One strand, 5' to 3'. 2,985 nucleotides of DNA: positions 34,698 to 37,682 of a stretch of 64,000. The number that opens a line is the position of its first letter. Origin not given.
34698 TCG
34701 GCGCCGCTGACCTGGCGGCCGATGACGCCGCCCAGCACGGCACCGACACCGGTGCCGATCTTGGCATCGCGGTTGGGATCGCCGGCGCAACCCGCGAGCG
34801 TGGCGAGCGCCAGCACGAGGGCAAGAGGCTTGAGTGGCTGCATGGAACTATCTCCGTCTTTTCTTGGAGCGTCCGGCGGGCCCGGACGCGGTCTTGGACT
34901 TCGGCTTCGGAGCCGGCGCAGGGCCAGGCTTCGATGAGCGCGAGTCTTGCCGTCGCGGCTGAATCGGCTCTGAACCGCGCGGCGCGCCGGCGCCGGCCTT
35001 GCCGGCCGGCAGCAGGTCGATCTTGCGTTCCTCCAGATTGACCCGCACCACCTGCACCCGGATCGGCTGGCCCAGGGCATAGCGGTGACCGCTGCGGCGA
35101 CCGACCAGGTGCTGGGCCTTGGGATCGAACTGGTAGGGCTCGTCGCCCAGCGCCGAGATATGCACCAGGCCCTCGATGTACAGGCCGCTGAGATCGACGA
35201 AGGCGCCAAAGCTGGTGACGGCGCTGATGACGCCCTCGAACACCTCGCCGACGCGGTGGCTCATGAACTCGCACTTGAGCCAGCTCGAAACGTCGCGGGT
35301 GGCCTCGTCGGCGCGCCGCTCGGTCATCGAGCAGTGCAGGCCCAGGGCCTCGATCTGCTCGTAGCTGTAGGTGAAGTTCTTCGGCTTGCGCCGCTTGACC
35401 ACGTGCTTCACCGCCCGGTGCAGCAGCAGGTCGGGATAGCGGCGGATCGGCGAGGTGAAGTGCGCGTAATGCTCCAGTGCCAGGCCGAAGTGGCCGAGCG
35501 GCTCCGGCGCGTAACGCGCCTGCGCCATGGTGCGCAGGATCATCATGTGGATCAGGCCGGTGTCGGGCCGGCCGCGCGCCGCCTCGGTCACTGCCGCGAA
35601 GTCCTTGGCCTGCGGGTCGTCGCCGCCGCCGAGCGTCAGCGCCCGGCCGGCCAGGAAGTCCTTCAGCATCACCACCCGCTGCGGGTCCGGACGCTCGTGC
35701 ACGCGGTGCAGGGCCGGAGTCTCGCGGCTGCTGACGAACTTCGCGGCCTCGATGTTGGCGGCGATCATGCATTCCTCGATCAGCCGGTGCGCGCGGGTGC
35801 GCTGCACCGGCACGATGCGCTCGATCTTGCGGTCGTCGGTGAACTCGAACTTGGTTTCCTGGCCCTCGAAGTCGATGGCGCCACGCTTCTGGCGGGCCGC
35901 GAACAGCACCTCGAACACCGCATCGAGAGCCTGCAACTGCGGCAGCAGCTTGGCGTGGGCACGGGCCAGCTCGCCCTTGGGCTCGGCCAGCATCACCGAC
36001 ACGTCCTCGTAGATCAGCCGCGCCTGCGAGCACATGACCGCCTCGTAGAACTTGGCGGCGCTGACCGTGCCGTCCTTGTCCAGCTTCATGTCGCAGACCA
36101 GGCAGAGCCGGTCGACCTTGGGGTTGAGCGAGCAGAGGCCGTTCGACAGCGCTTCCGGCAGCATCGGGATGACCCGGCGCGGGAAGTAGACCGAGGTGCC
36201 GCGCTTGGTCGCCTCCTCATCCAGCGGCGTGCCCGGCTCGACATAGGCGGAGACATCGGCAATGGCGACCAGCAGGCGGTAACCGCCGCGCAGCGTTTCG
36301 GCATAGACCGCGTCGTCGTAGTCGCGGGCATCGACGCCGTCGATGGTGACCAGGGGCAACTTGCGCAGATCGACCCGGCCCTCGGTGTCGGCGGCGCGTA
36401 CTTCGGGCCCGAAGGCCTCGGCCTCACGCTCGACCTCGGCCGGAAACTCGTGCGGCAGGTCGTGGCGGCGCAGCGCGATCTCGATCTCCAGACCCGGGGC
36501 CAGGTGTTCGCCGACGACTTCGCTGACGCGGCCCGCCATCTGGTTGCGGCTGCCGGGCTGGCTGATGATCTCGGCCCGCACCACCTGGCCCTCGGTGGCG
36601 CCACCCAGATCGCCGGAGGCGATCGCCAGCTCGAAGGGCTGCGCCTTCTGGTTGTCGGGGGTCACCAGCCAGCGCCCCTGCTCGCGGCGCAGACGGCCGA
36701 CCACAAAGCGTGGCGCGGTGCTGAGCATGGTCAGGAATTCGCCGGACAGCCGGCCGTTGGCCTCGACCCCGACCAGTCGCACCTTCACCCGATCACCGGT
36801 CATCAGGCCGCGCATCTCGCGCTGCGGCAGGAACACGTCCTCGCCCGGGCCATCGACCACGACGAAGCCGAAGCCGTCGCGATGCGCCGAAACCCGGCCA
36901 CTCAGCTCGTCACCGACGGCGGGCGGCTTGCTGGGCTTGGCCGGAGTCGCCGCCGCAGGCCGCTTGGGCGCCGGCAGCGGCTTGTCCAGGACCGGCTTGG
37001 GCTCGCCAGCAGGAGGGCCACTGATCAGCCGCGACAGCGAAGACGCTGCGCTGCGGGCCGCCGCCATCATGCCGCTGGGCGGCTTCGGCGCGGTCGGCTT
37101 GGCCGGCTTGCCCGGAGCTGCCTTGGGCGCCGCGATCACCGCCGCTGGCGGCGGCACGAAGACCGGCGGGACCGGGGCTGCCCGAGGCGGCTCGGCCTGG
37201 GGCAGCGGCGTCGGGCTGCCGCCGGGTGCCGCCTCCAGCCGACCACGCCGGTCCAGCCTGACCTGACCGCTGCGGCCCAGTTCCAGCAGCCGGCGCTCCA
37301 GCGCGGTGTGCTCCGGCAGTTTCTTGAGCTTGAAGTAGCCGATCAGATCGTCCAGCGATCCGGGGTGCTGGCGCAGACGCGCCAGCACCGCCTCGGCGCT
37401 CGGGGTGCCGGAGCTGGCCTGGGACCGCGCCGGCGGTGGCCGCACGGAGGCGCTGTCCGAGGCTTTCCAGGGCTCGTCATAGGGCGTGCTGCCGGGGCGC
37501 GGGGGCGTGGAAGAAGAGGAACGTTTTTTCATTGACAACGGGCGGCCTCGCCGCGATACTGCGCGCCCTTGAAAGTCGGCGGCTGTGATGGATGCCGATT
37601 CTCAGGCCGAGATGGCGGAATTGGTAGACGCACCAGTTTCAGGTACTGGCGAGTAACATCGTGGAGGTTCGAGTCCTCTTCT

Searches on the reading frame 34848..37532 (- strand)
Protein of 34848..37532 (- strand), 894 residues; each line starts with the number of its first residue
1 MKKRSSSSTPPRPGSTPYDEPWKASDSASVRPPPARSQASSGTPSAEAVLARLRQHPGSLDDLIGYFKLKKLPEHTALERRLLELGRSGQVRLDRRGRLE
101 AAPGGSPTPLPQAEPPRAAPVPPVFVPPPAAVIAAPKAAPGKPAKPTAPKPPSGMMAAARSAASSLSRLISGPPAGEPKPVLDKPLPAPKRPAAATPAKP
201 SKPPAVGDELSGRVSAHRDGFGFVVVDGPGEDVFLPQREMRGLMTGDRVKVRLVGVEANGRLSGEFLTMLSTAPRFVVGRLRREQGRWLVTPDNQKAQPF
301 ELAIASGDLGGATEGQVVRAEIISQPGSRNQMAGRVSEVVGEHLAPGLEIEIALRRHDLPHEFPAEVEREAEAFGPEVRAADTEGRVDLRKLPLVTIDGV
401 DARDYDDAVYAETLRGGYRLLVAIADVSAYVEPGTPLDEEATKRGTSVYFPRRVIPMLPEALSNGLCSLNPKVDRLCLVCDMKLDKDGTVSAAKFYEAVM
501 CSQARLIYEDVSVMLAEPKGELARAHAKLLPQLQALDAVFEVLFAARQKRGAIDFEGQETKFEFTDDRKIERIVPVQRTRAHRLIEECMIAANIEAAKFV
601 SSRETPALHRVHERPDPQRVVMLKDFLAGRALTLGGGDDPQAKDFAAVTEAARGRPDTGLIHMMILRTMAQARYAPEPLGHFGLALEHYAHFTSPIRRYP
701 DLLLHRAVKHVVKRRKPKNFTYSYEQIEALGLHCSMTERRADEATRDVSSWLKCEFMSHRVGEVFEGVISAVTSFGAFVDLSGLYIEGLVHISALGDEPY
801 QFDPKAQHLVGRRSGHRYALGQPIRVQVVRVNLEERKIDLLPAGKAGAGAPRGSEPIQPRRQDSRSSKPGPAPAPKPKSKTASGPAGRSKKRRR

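Call 84: search_protein_families(library=pfam, proteins=[window:34848-37532:-], max_evalue=0.00001)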
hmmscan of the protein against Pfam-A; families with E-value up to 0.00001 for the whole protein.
window:34848-37532:- (894 aa): 4 families
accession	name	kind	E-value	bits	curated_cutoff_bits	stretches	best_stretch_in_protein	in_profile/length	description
PF00773.25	RNB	-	6.7e-105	351.4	29.3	1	386-713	1-325/326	RNB domain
PF17876.7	CSD2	-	5.7e-22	78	26.2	1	290-364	2-74/74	Cold shock domain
PF08206.17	OB_RNB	-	1.9e-16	60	24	1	212-265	1-54/58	Ribonuclease B OB domain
PF00575.29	S1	-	3.7e-15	56.5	22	1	759-840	2-71/74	S1 RNA binding domain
